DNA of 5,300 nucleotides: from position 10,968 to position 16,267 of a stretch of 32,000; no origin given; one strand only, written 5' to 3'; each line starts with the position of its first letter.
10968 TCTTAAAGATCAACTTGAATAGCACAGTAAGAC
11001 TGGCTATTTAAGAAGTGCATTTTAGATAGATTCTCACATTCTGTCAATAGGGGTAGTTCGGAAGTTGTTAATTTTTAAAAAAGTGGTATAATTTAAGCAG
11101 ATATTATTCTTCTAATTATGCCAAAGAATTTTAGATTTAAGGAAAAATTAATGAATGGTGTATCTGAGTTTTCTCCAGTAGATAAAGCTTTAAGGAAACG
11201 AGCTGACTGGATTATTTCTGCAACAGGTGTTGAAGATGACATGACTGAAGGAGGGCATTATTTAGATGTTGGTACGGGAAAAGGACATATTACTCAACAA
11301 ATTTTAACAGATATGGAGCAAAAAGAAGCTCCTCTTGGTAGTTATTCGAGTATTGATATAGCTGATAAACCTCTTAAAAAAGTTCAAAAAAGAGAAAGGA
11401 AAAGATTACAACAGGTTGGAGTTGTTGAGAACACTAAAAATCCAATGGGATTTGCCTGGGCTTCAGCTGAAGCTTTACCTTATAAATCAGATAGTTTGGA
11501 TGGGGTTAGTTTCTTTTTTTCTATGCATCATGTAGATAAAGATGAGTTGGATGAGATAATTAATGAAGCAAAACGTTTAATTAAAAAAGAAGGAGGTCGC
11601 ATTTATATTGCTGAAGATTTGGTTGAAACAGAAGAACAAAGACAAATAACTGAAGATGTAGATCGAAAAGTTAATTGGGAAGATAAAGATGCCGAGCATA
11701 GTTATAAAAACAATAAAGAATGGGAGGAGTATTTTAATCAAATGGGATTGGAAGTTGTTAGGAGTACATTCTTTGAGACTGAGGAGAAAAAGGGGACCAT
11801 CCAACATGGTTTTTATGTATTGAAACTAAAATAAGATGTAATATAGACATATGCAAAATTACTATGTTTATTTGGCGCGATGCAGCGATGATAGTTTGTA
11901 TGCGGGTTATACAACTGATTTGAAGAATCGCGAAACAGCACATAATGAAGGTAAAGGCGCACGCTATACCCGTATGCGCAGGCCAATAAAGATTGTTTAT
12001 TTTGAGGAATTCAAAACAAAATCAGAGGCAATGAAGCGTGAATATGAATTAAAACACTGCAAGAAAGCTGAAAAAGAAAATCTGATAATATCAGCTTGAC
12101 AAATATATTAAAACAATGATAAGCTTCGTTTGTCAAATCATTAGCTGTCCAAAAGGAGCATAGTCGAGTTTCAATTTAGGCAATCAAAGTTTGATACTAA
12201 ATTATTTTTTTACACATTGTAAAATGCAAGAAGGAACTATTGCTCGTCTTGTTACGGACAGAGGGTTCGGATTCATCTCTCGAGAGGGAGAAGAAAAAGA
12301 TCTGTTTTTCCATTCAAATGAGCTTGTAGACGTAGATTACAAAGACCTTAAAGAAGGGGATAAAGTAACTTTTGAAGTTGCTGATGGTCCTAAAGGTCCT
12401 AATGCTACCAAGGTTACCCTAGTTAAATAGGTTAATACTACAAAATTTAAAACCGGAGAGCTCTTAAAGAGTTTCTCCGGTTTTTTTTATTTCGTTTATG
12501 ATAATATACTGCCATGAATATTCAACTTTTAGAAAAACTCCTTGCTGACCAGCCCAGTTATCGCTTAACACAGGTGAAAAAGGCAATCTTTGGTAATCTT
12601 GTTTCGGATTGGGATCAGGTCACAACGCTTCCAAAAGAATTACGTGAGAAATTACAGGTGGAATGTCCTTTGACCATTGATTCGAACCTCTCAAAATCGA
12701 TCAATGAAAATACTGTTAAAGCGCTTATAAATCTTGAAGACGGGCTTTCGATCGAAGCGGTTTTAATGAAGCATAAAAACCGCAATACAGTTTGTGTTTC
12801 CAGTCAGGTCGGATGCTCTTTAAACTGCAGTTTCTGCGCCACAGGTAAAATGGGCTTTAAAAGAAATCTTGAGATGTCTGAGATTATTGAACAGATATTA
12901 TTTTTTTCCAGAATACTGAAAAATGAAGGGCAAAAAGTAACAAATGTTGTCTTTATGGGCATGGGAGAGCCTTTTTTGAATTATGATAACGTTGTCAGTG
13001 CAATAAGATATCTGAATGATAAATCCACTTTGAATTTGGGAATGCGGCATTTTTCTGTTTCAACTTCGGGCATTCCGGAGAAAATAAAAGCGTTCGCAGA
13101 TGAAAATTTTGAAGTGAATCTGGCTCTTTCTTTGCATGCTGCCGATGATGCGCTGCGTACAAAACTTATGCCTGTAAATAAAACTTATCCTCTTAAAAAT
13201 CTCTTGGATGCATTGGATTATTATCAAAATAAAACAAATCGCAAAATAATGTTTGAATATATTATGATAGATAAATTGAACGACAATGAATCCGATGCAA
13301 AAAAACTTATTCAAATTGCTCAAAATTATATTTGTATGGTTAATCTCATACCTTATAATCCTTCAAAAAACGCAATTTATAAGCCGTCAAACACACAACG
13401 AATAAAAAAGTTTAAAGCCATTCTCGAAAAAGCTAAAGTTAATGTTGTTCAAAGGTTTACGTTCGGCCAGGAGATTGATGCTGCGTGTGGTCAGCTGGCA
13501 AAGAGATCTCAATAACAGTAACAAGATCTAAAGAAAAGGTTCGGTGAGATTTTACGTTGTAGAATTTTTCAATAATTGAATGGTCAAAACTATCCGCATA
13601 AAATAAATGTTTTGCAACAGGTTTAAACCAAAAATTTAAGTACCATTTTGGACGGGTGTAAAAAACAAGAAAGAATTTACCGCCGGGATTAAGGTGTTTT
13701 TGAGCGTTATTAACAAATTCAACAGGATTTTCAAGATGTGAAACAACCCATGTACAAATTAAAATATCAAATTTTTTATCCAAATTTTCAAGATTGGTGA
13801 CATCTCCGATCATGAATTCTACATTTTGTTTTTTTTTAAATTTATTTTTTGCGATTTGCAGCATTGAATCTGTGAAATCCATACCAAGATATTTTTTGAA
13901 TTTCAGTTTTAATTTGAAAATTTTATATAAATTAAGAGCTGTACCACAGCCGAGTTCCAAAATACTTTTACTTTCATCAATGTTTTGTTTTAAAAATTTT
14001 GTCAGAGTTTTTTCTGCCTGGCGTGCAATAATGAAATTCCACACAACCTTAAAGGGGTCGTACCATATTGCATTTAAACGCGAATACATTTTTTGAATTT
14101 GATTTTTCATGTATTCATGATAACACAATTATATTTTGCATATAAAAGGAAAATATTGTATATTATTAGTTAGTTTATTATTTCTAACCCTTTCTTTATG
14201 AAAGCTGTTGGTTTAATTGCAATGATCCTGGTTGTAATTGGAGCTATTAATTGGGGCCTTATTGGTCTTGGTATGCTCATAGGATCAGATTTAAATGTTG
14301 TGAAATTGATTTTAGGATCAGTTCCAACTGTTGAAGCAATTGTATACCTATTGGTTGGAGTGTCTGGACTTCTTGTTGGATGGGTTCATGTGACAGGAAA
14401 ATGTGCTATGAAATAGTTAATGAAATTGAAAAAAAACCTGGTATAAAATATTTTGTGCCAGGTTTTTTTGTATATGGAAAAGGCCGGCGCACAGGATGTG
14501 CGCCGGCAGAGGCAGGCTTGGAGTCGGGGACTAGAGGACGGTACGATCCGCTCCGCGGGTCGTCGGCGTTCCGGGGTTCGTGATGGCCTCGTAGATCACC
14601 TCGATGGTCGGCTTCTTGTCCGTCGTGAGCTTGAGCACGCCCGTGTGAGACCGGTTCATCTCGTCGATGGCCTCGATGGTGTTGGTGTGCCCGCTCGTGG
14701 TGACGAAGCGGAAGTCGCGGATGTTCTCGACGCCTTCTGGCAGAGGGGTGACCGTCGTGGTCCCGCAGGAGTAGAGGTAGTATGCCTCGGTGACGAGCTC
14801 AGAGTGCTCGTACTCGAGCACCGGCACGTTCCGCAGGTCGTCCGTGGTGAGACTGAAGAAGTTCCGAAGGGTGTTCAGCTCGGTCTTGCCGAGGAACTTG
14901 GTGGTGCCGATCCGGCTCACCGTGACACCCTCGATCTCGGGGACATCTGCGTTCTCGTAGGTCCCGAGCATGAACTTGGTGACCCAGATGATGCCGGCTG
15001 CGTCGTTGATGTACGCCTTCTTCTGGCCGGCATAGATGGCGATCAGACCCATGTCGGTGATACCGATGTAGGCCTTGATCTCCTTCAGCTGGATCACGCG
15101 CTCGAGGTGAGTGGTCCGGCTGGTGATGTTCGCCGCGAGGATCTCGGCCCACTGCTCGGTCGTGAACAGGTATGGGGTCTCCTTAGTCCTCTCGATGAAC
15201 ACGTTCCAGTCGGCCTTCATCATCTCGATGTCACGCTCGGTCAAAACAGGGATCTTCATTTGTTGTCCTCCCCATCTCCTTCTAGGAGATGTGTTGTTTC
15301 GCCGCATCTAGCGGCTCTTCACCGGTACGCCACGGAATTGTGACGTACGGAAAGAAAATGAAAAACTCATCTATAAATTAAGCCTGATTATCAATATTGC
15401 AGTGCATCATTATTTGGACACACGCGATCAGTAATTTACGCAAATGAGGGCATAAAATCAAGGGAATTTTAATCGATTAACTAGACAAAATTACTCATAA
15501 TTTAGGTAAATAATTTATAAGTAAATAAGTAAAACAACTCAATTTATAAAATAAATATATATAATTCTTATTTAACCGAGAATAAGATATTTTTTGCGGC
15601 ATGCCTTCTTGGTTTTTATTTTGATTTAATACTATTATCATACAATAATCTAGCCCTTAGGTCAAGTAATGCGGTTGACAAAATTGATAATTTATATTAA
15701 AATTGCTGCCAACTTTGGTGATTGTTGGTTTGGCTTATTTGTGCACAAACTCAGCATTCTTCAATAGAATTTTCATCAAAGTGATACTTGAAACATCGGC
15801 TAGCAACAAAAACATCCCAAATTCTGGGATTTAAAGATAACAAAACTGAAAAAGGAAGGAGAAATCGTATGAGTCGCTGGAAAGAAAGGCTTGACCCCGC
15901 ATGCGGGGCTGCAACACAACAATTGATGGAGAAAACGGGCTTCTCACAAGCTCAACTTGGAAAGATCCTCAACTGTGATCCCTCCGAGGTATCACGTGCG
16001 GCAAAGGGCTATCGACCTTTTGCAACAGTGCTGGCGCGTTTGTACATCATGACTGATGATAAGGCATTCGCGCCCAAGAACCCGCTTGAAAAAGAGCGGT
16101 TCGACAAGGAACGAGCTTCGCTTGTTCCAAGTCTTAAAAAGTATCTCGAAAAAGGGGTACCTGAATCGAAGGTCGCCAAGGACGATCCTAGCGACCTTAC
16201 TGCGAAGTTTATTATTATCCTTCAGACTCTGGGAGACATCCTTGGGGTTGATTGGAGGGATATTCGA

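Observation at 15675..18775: Self-contained foreign operon: XRE-like HTH protein plus an atypical MutL/MORC-type GHKL ATPase with tandem beta-rich repeats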

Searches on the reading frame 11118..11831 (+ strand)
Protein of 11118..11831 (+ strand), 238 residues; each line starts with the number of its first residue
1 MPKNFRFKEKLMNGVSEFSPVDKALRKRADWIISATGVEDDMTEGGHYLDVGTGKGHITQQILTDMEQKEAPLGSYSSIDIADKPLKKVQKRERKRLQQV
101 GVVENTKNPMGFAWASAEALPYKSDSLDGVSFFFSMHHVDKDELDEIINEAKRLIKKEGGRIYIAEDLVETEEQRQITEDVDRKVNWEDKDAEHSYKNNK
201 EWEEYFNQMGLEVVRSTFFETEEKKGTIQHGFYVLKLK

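Call 30: search_protein_families(library=pfam, proteins=[window:11118-11831:+], max_evalue=0.001)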
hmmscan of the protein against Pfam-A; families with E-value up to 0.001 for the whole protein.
window:11118-11831:+ (238 aa): 6 families
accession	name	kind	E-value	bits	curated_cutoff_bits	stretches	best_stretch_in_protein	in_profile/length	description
PF08241.18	Methyltransf_11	-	1.7e-10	41.8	21.2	1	49-159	1-91/95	Methyltransferase domain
PF13489.12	Methyltransf_23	-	4.3e-10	40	27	1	44-215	22-163/164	Methyltransferase domain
PF13649.12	Methyltransf_25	-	6.2e-10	40.1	27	1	49-159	2-97/97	Methyltransferase domain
PF13847.12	Methyltransf_31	-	1.3e-08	35.1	27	1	44-204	3-139/145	Methyltransferase domain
PF01209.24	Ubie_methyltran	-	1.2e-07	31.8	20.1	1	42-166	45-153/233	ubiE/COQ5 methyltransferase family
PF08242.18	Methyltransf_12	-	4e-07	31.1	30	1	49-159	1-96/98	Methyltransferase domain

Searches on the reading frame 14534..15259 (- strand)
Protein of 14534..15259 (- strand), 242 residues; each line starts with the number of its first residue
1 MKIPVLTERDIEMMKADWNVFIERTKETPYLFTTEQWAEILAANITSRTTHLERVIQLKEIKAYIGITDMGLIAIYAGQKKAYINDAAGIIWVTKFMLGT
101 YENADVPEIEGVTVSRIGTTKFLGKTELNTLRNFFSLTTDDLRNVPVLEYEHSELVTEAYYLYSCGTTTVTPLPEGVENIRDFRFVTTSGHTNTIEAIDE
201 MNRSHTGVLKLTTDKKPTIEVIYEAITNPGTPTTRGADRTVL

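Call 8: search_protein_families(library=pfam, proteins=[window:14534-15259:-], max_evalue=1)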
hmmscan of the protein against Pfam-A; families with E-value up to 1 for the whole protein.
window:14534-15259:- (242 aa): 2 families
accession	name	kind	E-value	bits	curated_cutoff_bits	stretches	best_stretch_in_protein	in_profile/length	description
PF08955.15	BofC_C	-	0.089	13.4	21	1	62-81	10-29/74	BofC C-terminal domain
PF00502.25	Phycobilisome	-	0.15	12.4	22.2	1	120-160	10-50/155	Phycobilisome protein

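Call 9: search_protein_families(library=padloc, proteins=[window:14534-15259:-], max_evalue=1)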
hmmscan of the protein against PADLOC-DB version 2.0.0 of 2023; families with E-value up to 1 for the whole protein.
window:14534-15259:- (242 aa): 1 family
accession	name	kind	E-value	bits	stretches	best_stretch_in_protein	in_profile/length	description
PDLC04009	PD-Lambda-5_A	-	0.015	12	1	36-68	178-210/488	-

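Call 10: search_protein_families(library=ncbifam, proteins=[window:14534-15259:-], max_evalue=1)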
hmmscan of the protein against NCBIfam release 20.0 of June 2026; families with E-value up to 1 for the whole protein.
window:14534-15259:- (242 aa): 0 families

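Call 33: find_homologous_proteins(query=window:14534-15259:-)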
Query window:14534-15259:- (242 aa): 4 proteins with E <= 0.001 among 564 candidates.
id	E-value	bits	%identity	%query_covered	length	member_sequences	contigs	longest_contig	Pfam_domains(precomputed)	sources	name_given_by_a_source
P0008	4.9e-135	466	87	100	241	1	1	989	-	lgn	-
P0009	1.1e-108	380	74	100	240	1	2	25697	-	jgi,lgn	jgi:hypothetical protein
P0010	2.2e-94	333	66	100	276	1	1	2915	-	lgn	-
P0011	1.4e-79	285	59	98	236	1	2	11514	-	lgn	-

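Call 35: find_encoding_contigs(protein=P0009, flank=10000, max_places=3)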
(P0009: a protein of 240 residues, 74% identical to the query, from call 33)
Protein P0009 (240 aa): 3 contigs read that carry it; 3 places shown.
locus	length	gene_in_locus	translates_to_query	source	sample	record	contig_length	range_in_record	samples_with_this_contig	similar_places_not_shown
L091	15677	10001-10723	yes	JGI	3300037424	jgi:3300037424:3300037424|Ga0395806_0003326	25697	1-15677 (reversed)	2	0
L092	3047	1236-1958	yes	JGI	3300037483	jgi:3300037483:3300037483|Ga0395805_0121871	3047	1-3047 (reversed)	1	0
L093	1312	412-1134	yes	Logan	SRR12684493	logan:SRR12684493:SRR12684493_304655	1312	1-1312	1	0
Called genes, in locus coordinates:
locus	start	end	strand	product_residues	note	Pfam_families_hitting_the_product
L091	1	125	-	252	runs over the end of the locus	PF00075:RNase_H, PF13456:RVT_3 (weak)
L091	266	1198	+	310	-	PF13367:PrsW-protease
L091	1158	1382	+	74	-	-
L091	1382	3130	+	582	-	PF01869:BcrAD_BadFG (faint), PF02543:Carbam_trans_N, PF16861:Carbam_trans_C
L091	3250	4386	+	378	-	PF00657:Lipase_GDSL (faint), PF13472:Lipase_GDSL_2 (weak), PF16822:ALGX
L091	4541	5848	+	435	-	-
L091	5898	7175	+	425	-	PF25832:Fn3_SaeA_2nd (faint), PF00395:SLH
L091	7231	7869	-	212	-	PF07963:N_methyl (weak)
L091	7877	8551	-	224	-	PF00590:TP_methylase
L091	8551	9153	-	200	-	PF00814:TsaD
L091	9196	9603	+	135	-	PF00472:RF-1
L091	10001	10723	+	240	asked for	-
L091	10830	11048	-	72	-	PF04070:DUF378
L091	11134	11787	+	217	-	PF01209:Ubie_methyltran, PF13489:Methyltransf_23, PF05175:MTS (weak), PF13847:Methyltransf_31, PF08241:Methyltransf_11, PF08242:Methyltransf_12, PF13649:Methyltransf_25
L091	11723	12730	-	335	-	PF04055:Radical_SAM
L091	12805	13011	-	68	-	PF00313:CSD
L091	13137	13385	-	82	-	PF01541:GIY-YIG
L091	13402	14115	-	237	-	PF13489:Methyltransf_23, PF01209:Ubie_methyltran, PF05891:Methyltransf_PK (faint), PF13847:Methyltransf_31, PF08241:Methyltransf_11, PF08242:Methyltransf_12, PF13649:Methyltransf_25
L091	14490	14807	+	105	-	-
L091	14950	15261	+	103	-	PF13240:Zn_Ribbon_1 (weak)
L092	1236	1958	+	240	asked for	-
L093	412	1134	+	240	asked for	-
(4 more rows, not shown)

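Call 36: find_encoding_contigs(protein=P0011, flank=10000, max_places=3)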
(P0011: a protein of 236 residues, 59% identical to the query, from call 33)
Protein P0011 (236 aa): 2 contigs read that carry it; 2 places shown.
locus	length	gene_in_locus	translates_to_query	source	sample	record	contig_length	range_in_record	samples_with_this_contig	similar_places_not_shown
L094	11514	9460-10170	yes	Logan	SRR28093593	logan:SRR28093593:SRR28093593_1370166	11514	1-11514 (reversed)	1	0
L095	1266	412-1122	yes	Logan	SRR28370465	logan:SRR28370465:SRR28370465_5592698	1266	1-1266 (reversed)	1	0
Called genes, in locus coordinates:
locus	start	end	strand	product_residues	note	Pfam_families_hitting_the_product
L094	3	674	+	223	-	?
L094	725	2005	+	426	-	PF00041:fn3 (faint), PF25832:Fn3_SaeA_2nd (faint), PF00395:SLH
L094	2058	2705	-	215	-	PF07963:N_methyl (weak)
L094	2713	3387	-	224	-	PF00590:TP_methylase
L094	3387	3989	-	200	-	PF00814:TsaD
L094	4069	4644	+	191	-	-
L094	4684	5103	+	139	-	PF00472:RF-1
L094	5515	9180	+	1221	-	PF20009:GEVED (weak)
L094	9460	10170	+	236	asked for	-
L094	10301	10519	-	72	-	PF04070:DUF378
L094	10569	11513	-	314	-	?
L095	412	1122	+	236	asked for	-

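Call 89: search_protein_families(library=phrogs, proteins=[window:14534-15259:-], max_evalue=0.01)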
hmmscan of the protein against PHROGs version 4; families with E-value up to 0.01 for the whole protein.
window:14534-15259:- (242 aa): 0 families

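Call 109: predict_structure(alignment_id=A10)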
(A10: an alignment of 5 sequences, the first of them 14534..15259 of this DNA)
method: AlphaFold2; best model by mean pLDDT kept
length: 242 residues; sequences in the alignment: 5
mean_pLDDT: 42.0   pTM: 0.37
mean pLDDT of the five models: 42.0, 40.0, 38.4, 35.8, 33.7
residues with pLDDT >= 90: 0; 70-90: 15; 50-70: 42; < 50: 185
segments of 3 or more residues with pLDDT < 50: 44-50, 67-242
pLDDT, mean of each block of 10 residues (from residue 1): 64 71 71 59 48 56 53 38 37 46 38 42 40 37 28 25 25 32 39 40 41 31 27 25 24
secondary structure, 60 per line:
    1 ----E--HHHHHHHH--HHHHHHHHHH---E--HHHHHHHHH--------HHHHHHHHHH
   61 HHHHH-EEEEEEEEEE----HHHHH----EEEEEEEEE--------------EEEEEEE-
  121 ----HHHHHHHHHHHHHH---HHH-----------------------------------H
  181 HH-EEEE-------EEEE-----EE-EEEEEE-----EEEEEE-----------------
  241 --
elements in order: H8-15 H18-27 H34-42 H51-65 E67-76 H81-85 E90-98 E113-119 H125-138 E184-187 E195-198 E207-212 E218-223

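Call 110: search_protein_families(library=padloc, proteins=[L094:5515-9177:+], max_evalue=0.001)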
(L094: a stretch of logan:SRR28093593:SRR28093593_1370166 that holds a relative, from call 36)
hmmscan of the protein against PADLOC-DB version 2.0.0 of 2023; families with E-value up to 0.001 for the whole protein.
L094:5515-9177:+ (1221 aa): 0 families

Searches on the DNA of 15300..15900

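Call 97: search_rna_families(source=window, start=15300, end=15900, threshold=evalue, max_evalue=1)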
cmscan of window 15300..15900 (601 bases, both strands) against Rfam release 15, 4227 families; matches with E-value up to 1: 1.
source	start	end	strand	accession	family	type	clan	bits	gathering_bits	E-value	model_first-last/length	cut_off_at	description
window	15300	15339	-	RF01722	Pyrobac-1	Gene; sRNA;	-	18.7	40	0.94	1-38/60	3'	Pyrobac-1 RNA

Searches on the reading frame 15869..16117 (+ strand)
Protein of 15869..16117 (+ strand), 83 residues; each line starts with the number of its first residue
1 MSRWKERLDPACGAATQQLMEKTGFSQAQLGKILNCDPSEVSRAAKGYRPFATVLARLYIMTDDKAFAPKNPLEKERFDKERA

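Call 85: search_solved_structures(query=A7, max_evalue=10)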
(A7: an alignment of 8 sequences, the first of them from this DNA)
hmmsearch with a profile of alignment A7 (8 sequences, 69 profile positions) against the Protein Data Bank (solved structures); distinct sequences matched with E-value up to 10: 22.
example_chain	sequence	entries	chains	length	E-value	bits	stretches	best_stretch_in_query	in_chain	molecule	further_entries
8tac_A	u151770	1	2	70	0.048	17.1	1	21-64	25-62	DBP48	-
8qnl_A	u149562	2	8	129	0.13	15.8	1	5-45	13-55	Antitoxin Xre/MbcA/ParS-like toxin-binding domain-containing protein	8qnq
3kxa_A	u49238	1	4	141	0.24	14.9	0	19-44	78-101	Putative uncharacterized protein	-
8ezt_A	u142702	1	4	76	0.29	14.6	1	17-51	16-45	HipB(Lp)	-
2xrn_A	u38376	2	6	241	0.4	14.2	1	21-47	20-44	HTH-TYPE TRANSCRIPTIONAL REGULATOR TTGV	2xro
3f6w_A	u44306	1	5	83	0.42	14.1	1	3-44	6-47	XRE-family like protein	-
3op9_A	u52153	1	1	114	0.47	13.9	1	6-49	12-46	Pli0006 protein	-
3g25_A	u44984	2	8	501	0.62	13.5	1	8-32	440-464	Glycerol kinase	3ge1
6u82_A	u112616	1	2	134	0.65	13.5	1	8-41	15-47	Double homeobox protein 4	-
2p5t_A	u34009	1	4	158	0.66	13.5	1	26-56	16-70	Putative transcriptional regulator PezA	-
6u81_A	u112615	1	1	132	0.68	13.4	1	8-41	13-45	Double homeobox protein 4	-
6e8c_A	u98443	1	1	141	0.7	13.4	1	8-41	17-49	Double homeobox protein 4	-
5zfw_A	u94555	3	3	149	0.81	13.2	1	8-41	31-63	Double homeobox protein 4-like protein 4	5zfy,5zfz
7dw5_A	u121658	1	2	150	0.82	13.2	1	8-41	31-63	Double homeobox protein 4-like protein 2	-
5z6z_A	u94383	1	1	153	0.87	13.1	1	8-41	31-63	Double homeobox protein 4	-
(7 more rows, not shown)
